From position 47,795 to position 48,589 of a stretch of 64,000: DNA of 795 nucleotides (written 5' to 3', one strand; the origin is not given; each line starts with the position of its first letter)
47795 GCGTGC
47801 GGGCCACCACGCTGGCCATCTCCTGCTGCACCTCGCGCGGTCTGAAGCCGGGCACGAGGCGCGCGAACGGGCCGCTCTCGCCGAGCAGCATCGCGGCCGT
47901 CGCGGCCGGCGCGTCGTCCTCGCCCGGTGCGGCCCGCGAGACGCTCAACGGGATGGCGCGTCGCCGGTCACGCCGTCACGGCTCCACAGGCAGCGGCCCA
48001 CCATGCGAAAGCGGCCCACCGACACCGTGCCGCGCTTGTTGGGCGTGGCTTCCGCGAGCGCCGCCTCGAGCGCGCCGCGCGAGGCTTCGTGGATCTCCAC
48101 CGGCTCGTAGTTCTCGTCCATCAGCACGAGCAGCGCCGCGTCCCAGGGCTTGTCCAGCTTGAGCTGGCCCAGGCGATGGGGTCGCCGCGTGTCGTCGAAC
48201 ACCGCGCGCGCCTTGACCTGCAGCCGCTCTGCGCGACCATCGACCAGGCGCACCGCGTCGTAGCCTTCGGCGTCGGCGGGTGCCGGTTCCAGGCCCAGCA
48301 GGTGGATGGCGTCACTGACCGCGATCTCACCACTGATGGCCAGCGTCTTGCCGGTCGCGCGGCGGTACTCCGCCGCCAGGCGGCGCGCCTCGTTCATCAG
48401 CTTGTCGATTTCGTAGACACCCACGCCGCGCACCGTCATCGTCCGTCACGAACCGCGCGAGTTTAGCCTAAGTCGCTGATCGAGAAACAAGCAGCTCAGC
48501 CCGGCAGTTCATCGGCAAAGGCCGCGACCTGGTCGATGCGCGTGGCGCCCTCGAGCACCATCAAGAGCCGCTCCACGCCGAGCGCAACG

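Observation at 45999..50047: Unknown 164-aa ORF translationally coupled to a DinG/YoaA helicase, in line with efp-epmA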

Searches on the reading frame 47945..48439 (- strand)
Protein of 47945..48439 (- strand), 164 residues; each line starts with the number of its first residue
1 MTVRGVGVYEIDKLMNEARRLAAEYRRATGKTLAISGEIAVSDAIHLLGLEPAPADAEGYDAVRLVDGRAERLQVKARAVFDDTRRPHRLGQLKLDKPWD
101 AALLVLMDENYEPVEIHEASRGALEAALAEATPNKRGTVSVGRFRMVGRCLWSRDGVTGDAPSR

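Call 3: search_protein_families(library=pfam, proteins=[window:47945-48439:-], max_evalue=1)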
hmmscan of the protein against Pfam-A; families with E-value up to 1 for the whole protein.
window:47945-48439:- (164 aa): 1 family
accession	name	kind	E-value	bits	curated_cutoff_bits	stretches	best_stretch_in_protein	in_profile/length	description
PF02838.20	Glyco_hydro_20b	-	0.11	13.7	26.1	1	10-61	29-79/124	Glycosyl hydrolase family 20, domain 2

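Call 4: search_protein_families(library=ncbifam, proteins=[window:47945-48439:-], max_evalue=1)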
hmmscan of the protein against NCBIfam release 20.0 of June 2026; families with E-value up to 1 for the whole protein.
window:47945-48439:- (164 aa): 0 families

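Call 5: search_protein_families(library=phrogs, proteins=[window:47945-48439:-], max_evalue=1)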
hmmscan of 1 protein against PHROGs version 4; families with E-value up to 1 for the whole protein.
window:47945-48439:- (164 aa): 0 families

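Call 6: search_protein_families(library=padloc, proteins=[window:47945-48439:-], max_evalue=1)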
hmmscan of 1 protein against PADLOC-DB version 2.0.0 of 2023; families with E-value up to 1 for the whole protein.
window:47945-48439:- (164 aa): 2 families
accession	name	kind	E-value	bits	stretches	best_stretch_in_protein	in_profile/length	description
PDLC03209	mREase_II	-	5.4e-28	96.1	1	11-154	13-159/166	Type II methyl-directed restriction enzyme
PDLC03212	mREase_II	-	0.0043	14.9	1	47-114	47-112/161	Type II methyl-directed restriction enzyme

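Call 7: search_solved_structures(query=window:47945-48439:-, max_evalue=10)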
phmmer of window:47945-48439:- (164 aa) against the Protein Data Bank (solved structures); distinct sequences matched with E-value up to 10: 1.
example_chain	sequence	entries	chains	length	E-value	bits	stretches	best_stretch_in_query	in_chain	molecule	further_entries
8q5n_A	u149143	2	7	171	0.0039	20.5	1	54-113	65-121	Restriction endonuclease (NhoI)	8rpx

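Call 8: find_homologous_proteins(query=window:47945-48439:-, max_evalue=0.001)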
Query window:47945-48439:- (164 aa): 564 proteins with E <= 0.001 among 1251 candidates; the best 120 are listed.
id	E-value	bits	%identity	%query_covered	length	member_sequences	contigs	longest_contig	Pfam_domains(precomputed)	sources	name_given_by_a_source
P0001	8.3e-99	346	97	100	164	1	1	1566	-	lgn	-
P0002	2.7e-98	344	96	100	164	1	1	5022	-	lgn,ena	-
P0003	2.8e-98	344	98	100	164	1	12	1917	-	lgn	-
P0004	6.9e-98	343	96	100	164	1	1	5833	-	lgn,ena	-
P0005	1.5e-97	342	99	97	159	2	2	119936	-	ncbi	ncbi:MAG: hypothetical protein AB7I01_05560 [Gammaproteobacteria bacterium]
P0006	2.3e-96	338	95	100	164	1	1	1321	-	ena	-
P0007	3.6e-95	334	96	97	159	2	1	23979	-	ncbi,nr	ncbi:MAG: hypothetical protein K2Y51_20860 [Gammaproteobacteria bacterium]|nr:hypothetical protein [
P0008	3.5e-83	295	85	97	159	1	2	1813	-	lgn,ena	-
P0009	5.7e-80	285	86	92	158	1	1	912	-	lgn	-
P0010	3.3e-79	282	82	96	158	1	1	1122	-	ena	-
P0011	4.2e-79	282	82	96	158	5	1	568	-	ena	-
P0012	4.5e-79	282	83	95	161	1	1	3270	-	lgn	-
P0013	4.5e-79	282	85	92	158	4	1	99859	-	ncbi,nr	ncbi:MAG: hypothetical protein IPG43_17725 [Proteobacteria bacterium]|nr:hypothetical protein [Pseud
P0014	8.5e-79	281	82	97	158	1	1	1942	-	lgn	-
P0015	4.4e-78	279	84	93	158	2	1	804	-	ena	-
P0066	3.5e-58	214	68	92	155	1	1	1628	PF22522.3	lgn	-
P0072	1.4e-56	209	69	90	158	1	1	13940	PF22522.3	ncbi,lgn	ncbi:MAG: hypothetical protein ACU85V_05795 [Gammaproteobacteria bacterium]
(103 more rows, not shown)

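Call 11: find_related_loci(query=A1, collection=genome_contigs, flank=8000)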
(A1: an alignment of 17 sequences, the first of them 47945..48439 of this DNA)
Query A1 (164 aa) in genome_contigs; peptide patterns used: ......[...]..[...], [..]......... (x = any residue, [..] = any of these).
240 stretches matched a pattern; 132 encode a relative of the query (tblastn E <= 1e-3); the best 80 are kept; 80 distinct loci.
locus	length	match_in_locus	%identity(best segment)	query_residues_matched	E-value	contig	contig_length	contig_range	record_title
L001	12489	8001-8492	97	1-164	3e-104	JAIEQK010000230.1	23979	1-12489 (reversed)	MAG: Gammaproteobacteria bacterium isolate co.spades.DASTOOL.2.5kb_146 c_000000438700, whole genome shotgun sequence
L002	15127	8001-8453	83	6-156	4e-82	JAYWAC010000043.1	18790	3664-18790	MAG: Pseudomonadota bacterium isolate GL92_UP_concoct_102 GL92_UP_concoct_102_42, whole genome shotgun sequence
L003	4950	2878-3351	83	6-163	3e-79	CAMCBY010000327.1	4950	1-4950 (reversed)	MAG: Klebsiella pneumoniae isolate ZE-13nov19-135 genome assembly, contig: ZE-13nov19-C39947, whole genome shotgun seque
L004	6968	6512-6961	81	6-155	7e-79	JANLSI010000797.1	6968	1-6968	MAG: Pseudomonadota bacterium isolate OTE_25_metabat_390 OTE_25_k141_2668285, whole genome shotgun sequence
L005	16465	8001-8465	83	2-156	6e-78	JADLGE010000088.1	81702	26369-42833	MAG: Gammaproteobacteria bacterium isolate SJ420 c_000000872837, whole genome shotgun sequence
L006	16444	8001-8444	77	8-155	4e-71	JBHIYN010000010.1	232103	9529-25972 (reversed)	MAG: Gammaproteobacteria bacterium isolate MAG77 WDNA06_bin.19.orig_10, whole genome shotgun sequence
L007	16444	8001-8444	76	8-155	8e-71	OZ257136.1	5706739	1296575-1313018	MAG: Gammaproteobacteria bacterium isolate 9b6e0e2b-a66d-4ea8-b25a-e015b4890f72 genome assembly, chromosome: 1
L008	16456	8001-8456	75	5-155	1e-69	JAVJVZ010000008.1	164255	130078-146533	MAG: Gammaproteobacteria bacterium isolate C2-GNP5-20 k141_25274, whole genome shotgun sequence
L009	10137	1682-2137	72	5-155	6e-67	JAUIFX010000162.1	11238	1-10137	MAG: Gammaproteobacteria bacterium isolate Co_bin.12 NODE_32204_length_11238_cov_0.863919, whole genome shotgun sequence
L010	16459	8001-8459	67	4-156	5e-67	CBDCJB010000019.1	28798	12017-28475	MAG: Gammaproteobacteria bacterium isolate 73aac9d3-0341-4cc4-bdea-3f58c6bb4f33 genome assembly, contig: contig_19, whol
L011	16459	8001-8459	70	5-155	1e-66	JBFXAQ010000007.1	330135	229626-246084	MAG: Gammaproteobacteria bacterium isolate CA_2019_TPBS_26 NODE_253_length_330135_cov_42.826613_TPBS, whole genome shotg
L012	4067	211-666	72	5-155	9e-67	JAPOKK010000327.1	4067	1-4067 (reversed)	MAG: Pseudomonadota bacterium isolate bin88 k141_3915145_length_4067_cov_9.0000, whole genome shotgun sequence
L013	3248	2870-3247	83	6-131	4e-64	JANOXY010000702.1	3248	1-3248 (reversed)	MAG: Pseudomonadota bacterium isolate VAR_35_metabat_109 VAR_35_k141_2196232, whole genome shotgun sequence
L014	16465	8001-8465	63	2-155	3e-60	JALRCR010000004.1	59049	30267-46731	MAG: Gammaproteobacteria bacterium isolate HTM.54 NODE_4_length_59049_cov_4.075120, whole genome shotgun sequence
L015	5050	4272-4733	62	5-157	6e-60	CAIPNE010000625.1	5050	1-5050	MAG: uncultured Gammaproteobacteria bacterium isolate Loclat_bin-18265 genome assembly, contig: bin-18265:625/914, whole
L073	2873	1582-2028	51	4-152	7e-43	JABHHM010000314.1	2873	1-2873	MAG: Methylococcales bacterium isolate SI037_bin4 k141_443017, whole genome shotgun sequence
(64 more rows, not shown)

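Call 15: search_solved_structures(query=A1, max_evalue=10, show_alignments=3)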
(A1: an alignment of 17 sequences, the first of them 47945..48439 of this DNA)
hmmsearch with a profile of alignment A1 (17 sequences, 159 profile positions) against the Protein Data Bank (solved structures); distinct sequences matched with E-value up to 10: 3.
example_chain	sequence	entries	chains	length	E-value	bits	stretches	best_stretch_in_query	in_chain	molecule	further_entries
8q5n_A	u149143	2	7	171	3e-05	27.1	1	60-121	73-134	Restriction endonuclease (NhoI)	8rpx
8q5m_A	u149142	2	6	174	0.01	18.9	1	42-122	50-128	Restriction endonuclease (Eco15I)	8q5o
7js3_A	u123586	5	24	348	0.29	14.2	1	69-136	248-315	Fructose-1,6-bisphosphatase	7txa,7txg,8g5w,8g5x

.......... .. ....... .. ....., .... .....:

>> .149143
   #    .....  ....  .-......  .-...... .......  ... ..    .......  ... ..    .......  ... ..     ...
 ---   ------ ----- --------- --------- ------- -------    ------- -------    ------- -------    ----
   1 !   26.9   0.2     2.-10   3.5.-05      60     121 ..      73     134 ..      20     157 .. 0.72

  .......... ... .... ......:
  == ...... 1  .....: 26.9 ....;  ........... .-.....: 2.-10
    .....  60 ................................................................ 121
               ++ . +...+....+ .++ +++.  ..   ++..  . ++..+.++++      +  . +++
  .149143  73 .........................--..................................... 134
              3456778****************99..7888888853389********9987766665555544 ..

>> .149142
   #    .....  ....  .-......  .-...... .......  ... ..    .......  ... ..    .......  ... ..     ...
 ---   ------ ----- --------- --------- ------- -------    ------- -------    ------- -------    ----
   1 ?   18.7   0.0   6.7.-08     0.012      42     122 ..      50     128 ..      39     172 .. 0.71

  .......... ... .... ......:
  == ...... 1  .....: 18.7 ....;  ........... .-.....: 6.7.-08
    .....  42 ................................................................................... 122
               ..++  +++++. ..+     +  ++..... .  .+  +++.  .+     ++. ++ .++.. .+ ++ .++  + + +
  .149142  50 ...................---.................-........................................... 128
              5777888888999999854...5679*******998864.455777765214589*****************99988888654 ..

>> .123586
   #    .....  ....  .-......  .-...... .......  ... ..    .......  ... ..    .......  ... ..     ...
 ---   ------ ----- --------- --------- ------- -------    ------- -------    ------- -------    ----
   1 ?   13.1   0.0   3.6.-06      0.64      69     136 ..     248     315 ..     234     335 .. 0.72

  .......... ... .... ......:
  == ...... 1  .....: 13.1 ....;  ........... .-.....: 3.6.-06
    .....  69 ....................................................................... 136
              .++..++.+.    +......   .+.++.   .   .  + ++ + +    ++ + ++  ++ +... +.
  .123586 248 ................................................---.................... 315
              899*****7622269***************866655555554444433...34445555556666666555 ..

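Call 22: search_dna_similar(query=window:47945-48439:-, collection=plasmids, mode=protein, max_evalue=0.01, max_rows=25)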
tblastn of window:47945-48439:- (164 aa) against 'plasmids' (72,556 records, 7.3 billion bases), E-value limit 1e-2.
Records with a match: 27; places in all: 27; records where one place covers at least 80% of the query: 5.
Best place of each record, by identity: <60% 27.
By first word of the organism name: Pseudomonas 9; Sinorhizobium 8; Bradyrhizobium 4; Burkholderia 2; Paracoccus 1; Cupriavidus 1; Rhizobium 1; Polymorphobacter 1.
By predicted mobility (MOB-suite, as given by PLSDB): non-mobilizable 14; conjugative 12; mobilizable 1.
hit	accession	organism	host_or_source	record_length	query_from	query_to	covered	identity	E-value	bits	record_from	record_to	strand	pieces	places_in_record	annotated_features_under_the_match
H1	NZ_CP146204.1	Pseudomonas sp. 4810-S13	genome assymbly,Winogradsky column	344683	10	154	88%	38.5%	2e-19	91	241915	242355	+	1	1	hypothetical protein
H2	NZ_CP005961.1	Pseudomonas mandelii JR-1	natural mineral water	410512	10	154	88%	37.2%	3e-16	82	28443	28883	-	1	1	hypothetical protein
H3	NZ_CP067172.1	Paracoccus aestuarii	cell culture,isolated from tidal flat ...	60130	29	156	78%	39.7%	3e-12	70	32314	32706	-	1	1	hypothetical protein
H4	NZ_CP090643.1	Burkholderia contaminans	sheep,milk,milk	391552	29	152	76%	40.2%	3e-20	93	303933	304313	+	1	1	hypothetical protein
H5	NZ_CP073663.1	Burkholderia contaminans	Homo sapiens,blood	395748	29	152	76%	40.2%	3e-20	93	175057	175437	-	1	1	hypothetical protein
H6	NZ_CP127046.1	Pseudomonas amygdali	Cucumis sativus,Culture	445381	29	163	82%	36.2%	2e-19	91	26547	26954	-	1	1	hypothetical protein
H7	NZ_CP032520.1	Cupriavidus oxalaticus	cell culture,activated sludge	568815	29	154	77%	38.8%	2e-21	97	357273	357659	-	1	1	hypothetical protein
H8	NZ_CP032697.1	Rhizobium jaguaris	Calliandra grandiflora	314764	29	155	77%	38.2%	1e-16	83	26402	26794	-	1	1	hypothetical protein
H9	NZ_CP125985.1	Pseudomonas rhodesiae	cell culture,brewery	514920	29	161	81%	36.0%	3e-18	87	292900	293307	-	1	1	hypothetical protein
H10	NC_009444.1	Pseudomonas fluorescens SBW25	-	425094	29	161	81%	36.0%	6e-18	87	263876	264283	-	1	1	hypothetical protein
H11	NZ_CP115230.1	Pseudomonas aeruginosa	Homo sapiens,culture samples from human ...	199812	29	155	77%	37.4%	1e-17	86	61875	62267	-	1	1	hypothetical protein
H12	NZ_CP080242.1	Polymorphobacter sp. PAMC 29334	Megaspora,lichen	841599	29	152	76%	37.8%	3e-9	62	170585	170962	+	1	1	none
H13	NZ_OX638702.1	Pseudomonas aeruginosa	Homo sapiens,blood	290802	29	155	77%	36.6%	2e-18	88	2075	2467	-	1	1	hypothetical protein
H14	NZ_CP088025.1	Bradyrhizobium quebecense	Glycine max cv. AC Glengarry,Cell ...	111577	29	153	76%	37.2%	5e-14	76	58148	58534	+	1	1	hypothetical protein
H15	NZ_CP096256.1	Bradyrhizobium barranii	Glycine max cv. AC Glengarry,Cell ...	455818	29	153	76%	37.2%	1e-13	74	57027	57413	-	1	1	hypothetical protein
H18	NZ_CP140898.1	Sinorhizobium medicae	Medicago lupulina,whole organism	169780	29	153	76%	35.7%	7e-11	66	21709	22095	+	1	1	hypothetical protein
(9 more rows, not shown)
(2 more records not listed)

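Call 23: search_dna_similar(query=window:47945-48439:-, collection=phages, mode=protein, max_evalue=0.01, max_rows=25)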
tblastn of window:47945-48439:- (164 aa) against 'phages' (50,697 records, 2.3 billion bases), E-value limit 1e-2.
No match.

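Call 25: get_annotated_region(hit=H1, flank=6000)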
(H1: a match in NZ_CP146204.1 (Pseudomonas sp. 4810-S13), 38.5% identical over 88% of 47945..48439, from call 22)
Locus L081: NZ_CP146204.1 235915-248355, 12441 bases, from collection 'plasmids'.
description: Pseudomonas sp. 4810-S13 plasmid p1, complete sequence
organism: Pseudomonas sp. 4810-S13 (NCBI taxid 3120822)
taxonomy: Bacteria; Pseudomonadota; Gammaproteobacteria; Pseudomonadales; Pseudomonadaceae; Pseudomonas; Pseudomonas sp. 4810-S13
host: -; source: genome assymbly,Winogradsky column; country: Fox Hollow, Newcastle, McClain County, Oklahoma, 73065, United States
typing (MOB-suite, as given by PLSDB): non-mobilizable
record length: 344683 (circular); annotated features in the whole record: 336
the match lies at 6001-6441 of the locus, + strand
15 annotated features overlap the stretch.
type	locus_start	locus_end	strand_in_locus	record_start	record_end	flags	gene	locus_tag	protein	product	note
CDS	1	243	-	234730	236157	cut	-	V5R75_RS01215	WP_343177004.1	conjugal transfer protein TraH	-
CDS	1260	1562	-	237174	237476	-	-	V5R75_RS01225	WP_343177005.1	hypothetical protein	-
CDS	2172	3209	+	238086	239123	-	-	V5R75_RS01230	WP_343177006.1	phospholipase D family protein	-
CDS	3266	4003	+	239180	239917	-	-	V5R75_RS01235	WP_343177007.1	hypothetical protein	-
CDS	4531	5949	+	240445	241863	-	-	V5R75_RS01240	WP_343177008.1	site-specific integrase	-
CDS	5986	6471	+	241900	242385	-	-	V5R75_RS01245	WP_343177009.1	hypothetical protein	-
CDS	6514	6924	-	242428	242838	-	-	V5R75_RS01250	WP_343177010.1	hypothetical protein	-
CDS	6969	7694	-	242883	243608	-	-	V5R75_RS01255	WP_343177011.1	hypothetical protein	-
CDS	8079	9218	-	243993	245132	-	-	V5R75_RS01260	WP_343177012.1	toprim domain-containing protein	-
CDS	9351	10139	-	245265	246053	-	-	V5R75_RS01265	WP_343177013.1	hypothetical protein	-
CDS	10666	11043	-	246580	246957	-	-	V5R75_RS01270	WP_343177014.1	hypothetical protein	-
CDS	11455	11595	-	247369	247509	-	-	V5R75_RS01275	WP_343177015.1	hypothetical protein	-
CDS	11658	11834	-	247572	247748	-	-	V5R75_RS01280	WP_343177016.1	hypothetical protein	-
CDS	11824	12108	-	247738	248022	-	-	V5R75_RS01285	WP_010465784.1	hypothetical protein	-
CDS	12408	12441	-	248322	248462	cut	-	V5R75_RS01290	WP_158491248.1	hypothetical protein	-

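Call 26: get_annotated_region(hit=H7, flank=6000)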
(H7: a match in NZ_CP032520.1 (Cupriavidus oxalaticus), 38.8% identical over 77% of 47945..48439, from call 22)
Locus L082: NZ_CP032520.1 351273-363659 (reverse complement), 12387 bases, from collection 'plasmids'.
description: Cupriavidus oxalaticus strain T2 plasmid unnamed1, complete sequence
organism: Cupriavidus oxalaticus (NCBI taxid 96344)
taxonomy: Bacteria; Pseudomonadota; Betaproteobacteria; Burkholderiales; Burkholderiaceae; Cupriavidus; Cupriavidus oxalaticus
host: -; source: cell culture,activated sludge; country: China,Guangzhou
typing (MOB-suite, as given by PLSDB): conjugative; relaxase MOBH,MOBP; mating-pair formation MPF_T
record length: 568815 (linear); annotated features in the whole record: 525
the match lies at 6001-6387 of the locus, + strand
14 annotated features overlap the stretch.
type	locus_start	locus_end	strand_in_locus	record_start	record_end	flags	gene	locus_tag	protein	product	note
CDS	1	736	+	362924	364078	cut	-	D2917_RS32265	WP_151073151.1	acyl-CoA dehydrogenase family protein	-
CDS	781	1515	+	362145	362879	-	-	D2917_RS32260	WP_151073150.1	IclR family transcriptional regulator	GO:0006355 - regulation of DNA-templated transcription [Evidence IEA]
CDS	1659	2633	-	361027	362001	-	-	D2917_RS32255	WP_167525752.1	tripartite tricarboxylate transporter substrate binding protein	-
CDS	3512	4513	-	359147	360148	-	-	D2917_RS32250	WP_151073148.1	competence protein CoiA family protein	-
CDS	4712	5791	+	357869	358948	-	-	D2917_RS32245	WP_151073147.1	hypothetical protein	-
CDS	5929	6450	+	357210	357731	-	-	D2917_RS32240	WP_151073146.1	hypothetical protein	-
CDS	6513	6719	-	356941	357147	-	-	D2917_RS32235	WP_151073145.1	IS1 family transposase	-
CDS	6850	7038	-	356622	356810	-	-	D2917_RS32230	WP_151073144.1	hypothetical protein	-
CDS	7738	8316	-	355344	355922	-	-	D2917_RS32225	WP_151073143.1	hypothetical protein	-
CDS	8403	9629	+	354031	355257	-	-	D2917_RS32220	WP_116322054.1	ISL3 family transposase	-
CDS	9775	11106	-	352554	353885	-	-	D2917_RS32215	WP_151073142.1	hypothetical protein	-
CDS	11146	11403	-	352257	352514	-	-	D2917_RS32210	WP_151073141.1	type II toxin-antitoxin system RelE/ParE family toxin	GO:0030541 - plasmid partitioning [Evidence IEA]; GO:0051290 - protein heterotetramerization [Evidence IEA]; GO:0009432 ...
CDS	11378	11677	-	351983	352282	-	-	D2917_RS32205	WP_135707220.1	type II toxin-antitoxin system Phd/YefM family antitoxin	-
CDS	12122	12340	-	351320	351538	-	-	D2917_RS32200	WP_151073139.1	hypothetical protein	-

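Call 27: get_annotated_region(hit=H10, flank=6000)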
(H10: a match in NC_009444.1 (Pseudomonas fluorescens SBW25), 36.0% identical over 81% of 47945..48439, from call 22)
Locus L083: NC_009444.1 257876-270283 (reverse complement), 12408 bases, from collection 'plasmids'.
description: Pseudomonas fluorescens SBW25 plasmid pQBR103, complete sequence
organism: Pseudomonas fluorescens SBW25 (NCBI taxid 216595)
taxonomy: Bacteria; Pseudomonadota; Gammaproteobacteria; Pseudomonadales; Pseudomonadaceae; Pseudomonas; Pseudomonas fluorescens; Pseudomonas fluorescens SBW25
host: -; source: -; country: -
typing (MOB-suite, as given by PLSDB): non-mobilizable; replicon rep_cluster_1081; mating-pair formation MPF_I
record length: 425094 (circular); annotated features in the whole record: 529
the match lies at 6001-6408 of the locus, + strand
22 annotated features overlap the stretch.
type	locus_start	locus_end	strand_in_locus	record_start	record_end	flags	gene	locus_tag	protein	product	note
CDS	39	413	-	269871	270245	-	-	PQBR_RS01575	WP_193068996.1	hypothetical protein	-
CDS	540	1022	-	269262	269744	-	-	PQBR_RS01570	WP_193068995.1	hypothetical protein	-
CDS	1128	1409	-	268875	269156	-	-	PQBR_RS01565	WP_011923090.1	hypothetical protein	-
CDS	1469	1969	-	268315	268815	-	-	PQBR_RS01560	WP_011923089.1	hypothetical protein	-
CDS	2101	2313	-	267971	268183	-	-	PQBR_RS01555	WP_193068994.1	hypothetical protein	-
CDS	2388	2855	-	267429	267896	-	-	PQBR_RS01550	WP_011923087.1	hypothetical protein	-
CDS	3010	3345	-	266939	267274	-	-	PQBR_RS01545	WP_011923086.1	hypothetical protein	-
CDS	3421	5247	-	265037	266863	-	-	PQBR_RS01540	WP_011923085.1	phosphoadenosine phosphosulfate reductase family protein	-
CDS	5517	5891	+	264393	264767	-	-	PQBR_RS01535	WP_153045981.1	hypothetical protein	-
CDS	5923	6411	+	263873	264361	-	-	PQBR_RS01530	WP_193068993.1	hypothetical protein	-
CDS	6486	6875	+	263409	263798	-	-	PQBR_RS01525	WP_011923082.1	hypothetical protein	-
CDS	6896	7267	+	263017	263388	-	-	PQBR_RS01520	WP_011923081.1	hypothetical protein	-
CDS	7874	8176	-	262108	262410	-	-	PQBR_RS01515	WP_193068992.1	hypothetical protein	-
CDS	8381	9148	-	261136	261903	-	-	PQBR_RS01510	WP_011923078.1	hypothetical protein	-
CDS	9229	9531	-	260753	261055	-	-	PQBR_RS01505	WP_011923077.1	hypothetical protein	-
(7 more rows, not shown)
